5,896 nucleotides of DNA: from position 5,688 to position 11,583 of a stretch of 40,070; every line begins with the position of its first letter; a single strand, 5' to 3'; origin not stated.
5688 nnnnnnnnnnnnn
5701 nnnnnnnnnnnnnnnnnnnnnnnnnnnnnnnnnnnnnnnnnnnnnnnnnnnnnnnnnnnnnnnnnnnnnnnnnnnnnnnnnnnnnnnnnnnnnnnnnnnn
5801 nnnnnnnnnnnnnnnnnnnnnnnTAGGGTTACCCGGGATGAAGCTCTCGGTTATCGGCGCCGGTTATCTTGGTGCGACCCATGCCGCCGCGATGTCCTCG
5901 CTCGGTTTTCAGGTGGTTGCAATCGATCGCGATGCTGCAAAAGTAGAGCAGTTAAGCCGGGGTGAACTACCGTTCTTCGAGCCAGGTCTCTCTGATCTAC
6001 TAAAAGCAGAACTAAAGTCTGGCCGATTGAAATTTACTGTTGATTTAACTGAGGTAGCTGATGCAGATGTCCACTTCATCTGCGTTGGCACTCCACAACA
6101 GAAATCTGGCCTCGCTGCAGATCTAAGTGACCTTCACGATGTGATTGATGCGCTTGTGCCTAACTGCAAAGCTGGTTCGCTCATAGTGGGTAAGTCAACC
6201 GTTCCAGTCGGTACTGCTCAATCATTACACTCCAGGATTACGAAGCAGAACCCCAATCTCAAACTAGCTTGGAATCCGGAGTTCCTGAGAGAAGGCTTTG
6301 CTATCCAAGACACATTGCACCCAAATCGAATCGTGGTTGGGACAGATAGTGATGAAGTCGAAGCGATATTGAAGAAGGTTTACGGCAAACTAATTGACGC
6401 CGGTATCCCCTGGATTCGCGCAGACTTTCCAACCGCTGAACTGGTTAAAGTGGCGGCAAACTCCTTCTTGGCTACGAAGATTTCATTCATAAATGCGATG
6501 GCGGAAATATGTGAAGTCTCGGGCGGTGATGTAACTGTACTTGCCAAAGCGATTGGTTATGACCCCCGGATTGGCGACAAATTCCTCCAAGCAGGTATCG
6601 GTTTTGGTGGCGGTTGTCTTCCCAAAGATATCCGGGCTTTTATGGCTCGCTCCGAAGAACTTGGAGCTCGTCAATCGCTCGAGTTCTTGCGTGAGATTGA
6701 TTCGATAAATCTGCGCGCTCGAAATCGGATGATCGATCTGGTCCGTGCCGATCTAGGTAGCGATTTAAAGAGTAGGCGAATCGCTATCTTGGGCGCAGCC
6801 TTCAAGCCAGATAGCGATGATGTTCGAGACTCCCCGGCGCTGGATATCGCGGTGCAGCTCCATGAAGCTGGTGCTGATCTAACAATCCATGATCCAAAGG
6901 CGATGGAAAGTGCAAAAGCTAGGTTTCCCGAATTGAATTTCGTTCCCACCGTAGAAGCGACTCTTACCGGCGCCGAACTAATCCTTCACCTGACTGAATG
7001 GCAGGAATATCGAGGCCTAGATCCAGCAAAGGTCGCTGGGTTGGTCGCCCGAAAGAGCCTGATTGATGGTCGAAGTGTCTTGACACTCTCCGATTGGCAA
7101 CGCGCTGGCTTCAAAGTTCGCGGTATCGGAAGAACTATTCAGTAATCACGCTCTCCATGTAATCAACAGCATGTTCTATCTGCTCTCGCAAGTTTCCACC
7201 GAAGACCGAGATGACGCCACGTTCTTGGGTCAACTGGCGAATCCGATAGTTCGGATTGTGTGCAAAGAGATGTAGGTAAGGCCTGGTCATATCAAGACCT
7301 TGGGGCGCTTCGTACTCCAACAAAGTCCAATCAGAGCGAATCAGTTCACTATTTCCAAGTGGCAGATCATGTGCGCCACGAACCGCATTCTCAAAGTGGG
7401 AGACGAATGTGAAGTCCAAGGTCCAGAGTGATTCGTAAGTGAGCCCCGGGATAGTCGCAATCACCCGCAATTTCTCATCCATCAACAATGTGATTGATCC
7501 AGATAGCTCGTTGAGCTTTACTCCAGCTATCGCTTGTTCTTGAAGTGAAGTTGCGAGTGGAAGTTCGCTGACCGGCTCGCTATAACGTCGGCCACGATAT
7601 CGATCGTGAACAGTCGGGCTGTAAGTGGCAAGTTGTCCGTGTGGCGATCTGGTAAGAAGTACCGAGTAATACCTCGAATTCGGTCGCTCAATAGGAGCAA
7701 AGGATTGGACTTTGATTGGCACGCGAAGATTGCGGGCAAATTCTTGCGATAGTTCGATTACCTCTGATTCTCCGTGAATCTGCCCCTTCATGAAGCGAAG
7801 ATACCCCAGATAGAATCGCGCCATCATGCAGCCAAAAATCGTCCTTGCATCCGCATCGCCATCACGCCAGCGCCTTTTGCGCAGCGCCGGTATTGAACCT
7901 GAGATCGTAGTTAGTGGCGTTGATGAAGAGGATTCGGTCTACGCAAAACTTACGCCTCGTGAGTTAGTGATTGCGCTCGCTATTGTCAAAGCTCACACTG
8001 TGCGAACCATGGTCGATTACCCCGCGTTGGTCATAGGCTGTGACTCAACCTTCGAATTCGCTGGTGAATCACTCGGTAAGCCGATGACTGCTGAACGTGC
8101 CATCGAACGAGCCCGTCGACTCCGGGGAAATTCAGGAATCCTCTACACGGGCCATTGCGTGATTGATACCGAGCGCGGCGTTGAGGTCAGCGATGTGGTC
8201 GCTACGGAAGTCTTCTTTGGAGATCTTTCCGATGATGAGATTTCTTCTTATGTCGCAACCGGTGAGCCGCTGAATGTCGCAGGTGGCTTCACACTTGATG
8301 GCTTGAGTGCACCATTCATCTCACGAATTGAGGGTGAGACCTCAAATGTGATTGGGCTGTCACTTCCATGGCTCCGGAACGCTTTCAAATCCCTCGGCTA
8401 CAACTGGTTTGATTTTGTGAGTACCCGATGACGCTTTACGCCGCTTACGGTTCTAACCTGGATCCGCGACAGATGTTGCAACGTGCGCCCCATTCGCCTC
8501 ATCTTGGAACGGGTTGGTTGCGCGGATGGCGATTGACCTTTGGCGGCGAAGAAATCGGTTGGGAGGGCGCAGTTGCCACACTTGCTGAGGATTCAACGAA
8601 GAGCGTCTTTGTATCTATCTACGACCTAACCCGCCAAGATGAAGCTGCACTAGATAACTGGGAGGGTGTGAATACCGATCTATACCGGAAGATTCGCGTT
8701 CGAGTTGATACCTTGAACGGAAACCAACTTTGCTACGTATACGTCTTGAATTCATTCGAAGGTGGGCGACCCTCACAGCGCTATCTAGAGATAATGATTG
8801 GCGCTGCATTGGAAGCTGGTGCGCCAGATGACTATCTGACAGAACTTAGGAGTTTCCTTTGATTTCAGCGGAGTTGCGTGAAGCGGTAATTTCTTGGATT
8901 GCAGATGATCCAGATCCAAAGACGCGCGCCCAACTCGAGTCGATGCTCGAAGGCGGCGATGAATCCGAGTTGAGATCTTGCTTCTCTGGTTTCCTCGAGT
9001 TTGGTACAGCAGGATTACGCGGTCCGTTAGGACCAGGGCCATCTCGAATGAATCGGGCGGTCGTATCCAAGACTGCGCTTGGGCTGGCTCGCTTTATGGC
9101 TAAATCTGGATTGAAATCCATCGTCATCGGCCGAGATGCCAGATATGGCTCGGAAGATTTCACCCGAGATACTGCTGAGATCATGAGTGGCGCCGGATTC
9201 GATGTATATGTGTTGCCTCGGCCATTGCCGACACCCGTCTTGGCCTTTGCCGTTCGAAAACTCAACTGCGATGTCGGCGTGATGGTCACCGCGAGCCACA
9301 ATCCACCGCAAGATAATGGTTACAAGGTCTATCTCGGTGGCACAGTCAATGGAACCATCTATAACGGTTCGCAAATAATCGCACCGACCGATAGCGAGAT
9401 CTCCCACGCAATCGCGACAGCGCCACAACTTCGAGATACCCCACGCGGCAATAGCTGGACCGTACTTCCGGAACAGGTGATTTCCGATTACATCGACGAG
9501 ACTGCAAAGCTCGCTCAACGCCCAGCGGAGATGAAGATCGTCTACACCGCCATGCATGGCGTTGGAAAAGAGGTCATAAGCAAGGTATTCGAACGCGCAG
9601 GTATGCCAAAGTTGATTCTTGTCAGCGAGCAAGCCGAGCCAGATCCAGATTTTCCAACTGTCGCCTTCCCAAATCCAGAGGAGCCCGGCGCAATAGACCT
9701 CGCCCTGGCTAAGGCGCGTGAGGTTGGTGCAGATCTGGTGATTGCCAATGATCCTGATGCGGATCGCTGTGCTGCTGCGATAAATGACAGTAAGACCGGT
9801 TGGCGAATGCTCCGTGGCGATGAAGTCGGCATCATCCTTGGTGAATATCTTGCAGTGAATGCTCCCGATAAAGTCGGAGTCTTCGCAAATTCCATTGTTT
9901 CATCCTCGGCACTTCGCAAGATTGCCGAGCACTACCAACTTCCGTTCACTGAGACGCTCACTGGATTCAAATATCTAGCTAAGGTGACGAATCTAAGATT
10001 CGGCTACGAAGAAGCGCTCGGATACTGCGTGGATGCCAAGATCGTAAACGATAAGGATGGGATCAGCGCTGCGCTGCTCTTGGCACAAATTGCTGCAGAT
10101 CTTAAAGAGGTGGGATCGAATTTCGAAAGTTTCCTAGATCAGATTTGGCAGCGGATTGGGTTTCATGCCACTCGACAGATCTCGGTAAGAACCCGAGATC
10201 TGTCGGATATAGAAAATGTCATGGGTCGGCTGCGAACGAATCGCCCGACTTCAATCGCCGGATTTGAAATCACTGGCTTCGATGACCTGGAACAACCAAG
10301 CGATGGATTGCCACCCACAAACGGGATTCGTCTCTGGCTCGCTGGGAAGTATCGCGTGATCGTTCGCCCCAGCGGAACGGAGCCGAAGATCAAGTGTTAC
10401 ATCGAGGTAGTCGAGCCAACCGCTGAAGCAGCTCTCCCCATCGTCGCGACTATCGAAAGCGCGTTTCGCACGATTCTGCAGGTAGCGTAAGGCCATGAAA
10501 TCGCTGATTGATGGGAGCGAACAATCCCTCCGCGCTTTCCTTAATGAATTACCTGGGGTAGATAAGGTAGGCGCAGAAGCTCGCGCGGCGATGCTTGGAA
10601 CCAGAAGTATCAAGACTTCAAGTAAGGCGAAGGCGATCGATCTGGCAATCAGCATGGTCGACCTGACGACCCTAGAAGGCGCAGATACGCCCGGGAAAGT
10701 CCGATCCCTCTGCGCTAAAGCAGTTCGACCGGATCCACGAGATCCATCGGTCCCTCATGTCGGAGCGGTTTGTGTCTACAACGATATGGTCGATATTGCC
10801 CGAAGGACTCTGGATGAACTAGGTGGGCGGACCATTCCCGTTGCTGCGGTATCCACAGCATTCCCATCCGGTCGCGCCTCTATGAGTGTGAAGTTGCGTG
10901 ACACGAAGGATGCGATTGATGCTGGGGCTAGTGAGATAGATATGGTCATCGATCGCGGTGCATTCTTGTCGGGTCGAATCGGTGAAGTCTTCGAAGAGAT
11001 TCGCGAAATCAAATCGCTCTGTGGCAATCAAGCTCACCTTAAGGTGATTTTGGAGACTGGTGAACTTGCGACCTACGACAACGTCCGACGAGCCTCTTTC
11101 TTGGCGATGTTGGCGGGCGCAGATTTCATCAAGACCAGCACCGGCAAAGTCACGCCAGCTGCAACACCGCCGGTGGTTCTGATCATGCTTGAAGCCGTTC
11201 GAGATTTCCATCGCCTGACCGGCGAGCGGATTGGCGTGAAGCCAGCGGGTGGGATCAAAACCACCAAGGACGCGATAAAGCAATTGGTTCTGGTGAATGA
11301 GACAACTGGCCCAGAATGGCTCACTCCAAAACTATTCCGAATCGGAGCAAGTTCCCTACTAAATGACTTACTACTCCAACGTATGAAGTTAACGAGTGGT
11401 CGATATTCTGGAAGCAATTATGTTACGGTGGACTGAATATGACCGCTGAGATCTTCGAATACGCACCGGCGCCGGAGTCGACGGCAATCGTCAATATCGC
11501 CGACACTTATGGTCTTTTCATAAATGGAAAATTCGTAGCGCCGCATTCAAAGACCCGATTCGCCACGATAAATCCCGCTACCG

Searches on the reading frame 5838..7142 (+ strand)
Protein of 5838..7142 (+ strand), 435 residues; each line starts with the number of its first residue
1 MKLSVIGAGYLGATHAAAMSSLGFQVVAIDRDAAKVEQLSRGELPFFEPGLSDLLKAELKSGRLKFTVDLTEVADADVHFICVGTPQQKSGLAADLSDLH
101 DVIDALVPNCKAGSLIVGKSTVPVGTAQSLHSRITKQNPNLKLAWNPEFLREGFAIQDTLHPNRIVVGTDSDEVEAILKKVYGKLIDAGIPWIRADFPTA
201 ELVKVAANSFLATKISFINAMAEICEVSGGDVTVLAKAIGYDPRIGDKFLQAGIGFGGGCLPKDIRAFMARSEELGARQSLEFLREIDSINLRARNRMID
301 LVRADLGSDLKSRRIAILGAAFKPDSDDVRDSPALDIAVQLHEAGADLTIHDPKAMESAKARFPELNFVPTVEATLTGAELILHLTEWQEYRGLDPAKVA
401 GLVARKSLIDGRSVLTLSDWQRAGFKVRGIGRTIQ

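Call 10: search_protein_families(library=pfam, proteins=[window:5838-7142:+], max_evalue=0.00001)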
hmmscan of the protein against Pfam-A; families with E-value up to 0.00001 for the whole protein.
window:5838-7142:+ (435 aa): 4 families
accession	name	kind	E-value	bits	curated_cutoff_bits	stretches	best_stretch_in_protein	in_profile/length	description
PF03721.20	UDPG_MGDP_dh_N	-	5.1e-57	192.9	27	1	1-180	1-186/187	UDP-glucose/GDP-mannose dehydrogenase family, NAD binding domain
PF00984.24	UDPG_MGDP_dh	-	2.5e-30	104.8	25.4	1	199-291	2-92/94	UDP-glucose/GDP-mannose dehydrogenase family, central domain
PF03720.21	UDPG_MGDP_dh_C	-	4.4e-28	98.1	30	1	316-415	1-101/103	UDP-glucose/GDP-mannose dehydrogenase family, UDP binding domain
PF03446.21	NAD_binding_2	-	3.9e-06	27.4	21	0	3-138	2-111/161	NAD binding domain of 6-phosphogluconate dehydrogenase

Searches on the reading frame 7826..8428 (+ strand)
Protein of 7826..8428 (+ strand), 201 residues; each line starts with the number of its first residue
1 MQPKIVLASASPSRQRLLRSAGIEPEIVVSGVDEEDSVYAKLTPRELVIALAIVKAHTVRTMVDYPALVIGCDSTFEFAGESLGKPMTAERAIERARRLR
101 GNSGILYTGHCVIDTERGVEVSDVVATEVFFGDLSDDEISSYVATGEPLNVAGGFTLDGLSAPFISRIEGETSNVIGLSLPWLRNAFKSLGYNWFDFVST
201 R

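Call 10: search_protein_families(library=pfam, proteins=[window:7826-8428:+], max_evalue=0.00001)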
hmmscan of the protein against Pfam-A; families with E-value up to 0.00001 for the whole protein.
window:7826-8428:+ (201 aa): 1 family
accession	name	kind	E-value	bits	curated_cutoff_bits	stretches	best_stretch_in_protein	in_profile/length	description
PF02545.19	Maf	-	1e-49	169.2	27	1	4-188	1-185/187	Maf-like protein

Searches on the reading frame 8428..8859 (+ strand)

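Call 10: search_protein_families(library=pfam, proteins=[window:8428-8859:+], max_evalue=0.00001)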
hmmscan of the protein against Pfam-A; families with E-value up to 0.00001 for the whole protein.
window:8428-8859:+ (144 aa): 2 families
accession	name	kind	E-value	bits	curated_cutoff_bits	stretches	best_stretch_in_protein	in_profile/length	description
PF13772.11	AIG2_2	-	8.5e-22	77.9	27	1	59-140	1-83/83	AIG2-like family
PF06094.17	GGACT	-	4.5e-11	43.8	22.8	1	5-109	2-104/120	Gamma-glutamyl cyclotransferase, AIG2-like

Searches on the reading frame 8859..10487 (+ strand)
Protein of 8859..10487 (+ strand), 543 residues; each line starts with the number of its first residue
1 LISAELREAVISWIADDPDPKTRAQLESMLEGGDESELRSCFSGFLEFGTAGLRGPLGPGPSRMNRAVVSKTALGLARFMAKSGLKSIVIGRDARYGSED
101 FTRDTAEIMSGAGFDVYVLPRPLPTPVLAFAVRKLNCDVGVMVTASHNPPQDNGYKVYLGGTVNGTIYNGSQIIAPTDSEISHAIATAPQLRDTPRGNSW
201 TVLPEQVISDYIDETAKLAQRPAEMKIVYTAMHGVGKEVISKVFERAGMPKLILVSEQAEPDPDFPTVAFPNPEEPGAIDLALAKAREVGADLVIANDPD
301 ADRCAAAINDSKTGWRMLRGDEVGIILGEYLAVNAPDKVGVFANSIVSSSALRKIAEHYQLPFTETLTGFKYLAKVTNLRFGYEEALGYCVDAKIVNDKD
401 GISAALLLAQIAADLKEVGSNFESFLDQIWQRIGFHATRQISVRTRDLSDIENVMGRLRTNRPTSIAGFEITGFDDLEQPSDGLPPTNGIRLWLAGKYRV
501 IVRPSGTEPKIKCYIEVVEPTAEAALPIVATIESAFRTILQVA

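Call 10: search_protein_families(library=pfam, proteins=[window:8859-10487:+], max_evalue=0.00001)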
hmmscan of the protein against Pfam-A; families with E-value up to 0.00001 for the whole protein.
window:8859-10487:+ (543 aa): 4 families
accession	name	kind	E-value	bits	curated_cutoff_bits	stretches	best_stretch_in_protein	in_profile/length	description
PF02878.22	PGM_PMM_I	-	1.6e-35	122.2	22.5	1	47-160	3-114/138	Phosphoglucomutase/phosphomannomutase, alpha/beta/alpha domain I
PF02879.22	PGM_PMM_II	-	1.3e-26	93.6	29.3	1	210-307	2-99/103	Phosphoglucomutase/phosphomannomutase, alpha/beta/alpha domain II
PF02880.22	PGM_PMM_III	-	1.3e-14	54.7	20.7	1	320-431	2-113/115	Phosphoglucomutase/phosphomannomutase, alpha/beta/alpha domain III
PF00408.26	PGM_PMM_IV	-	1.6e-06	28.5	23.1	1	498-524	33-58/68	Phosphoglucomutase/phosphomannomutase, C-terminal domain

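Call 65: search_protein_families(library=ncbifam, proteins=[window:8859-10487:+], max_evalue=0.00001)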
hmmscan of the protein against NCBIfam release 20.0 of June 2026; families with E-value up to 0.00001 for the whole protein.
window:8859-10487:+ (543 aa): 7 families
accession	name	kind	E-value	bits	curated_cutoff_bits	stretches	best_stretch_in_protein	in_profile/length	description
TIGR03990.1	Arch_GlmM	equivalog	3.2e-47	161.4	439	1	48-521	4-431/444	phosphoglucosamine mutase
TIGR01455.1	glmM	equivalog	2.5e-32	112.2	447.55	1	48-423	1-358/442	phosphoglucosamine mutase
NF046027.1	PhglucPhmanMutPgmG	equivalog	1.9e-22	79.6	600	1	76-355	35-292/460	phosphoglucomutase/phosphomannomutase PgmG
NF007088.0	PRK09542.1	equivalog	1.4e-20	73.7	618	1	61-406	22-349/456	phosphomannomutase/phosphoglucomutase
NF005737.0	PRK07564.1-1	equivalog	1.1e-19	70.4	378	1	84-523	49-507/543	alpha-D-glucose phosphate-specific phosphoglucomutase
TIGR01132.1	pgm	equivalog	2e-13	49.7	778.05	1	46-518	40-524/546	phosphoglucomutase (alpha-D-glucose-1,6-bisphosphate-dependent)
NF011943.0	PRK15414.1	subfamily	2.5e-12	46.5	801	1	86-305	39-252/456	phosphomannomutase CpsG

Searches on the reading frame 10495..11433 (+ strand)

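Call 10: search_protein_families(library=pfam, proteins=[window:10495-11433:+], max_evalue=0.00001)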
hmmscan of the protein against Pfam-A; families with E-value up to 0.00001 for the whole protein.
window:10495-11433:+ (313 aa): 1 family
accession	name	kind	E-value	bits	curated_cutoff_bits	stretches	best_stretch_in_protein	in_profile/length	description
PF01791.15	DeoC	-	2.4e-21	76.9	23.8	1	51-290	2-225/229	DeoC/LacD family aldolase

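Call 65: search_protein_families(library=ncbifam, proteins=[window:10495-11433:+], max_evalue=0.00001)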
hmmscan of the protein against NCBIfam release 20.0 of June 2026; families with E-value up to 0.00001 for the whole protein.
window:10495-11433:+ (313 aa): 1 family
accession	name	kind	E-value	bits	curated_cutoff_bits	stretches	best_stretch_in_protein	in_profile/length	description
TIGR00126.1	deoC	equivalog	8.9e-50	169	117.3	1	53-274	4-204/211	deoxyribose-phosphate aldolase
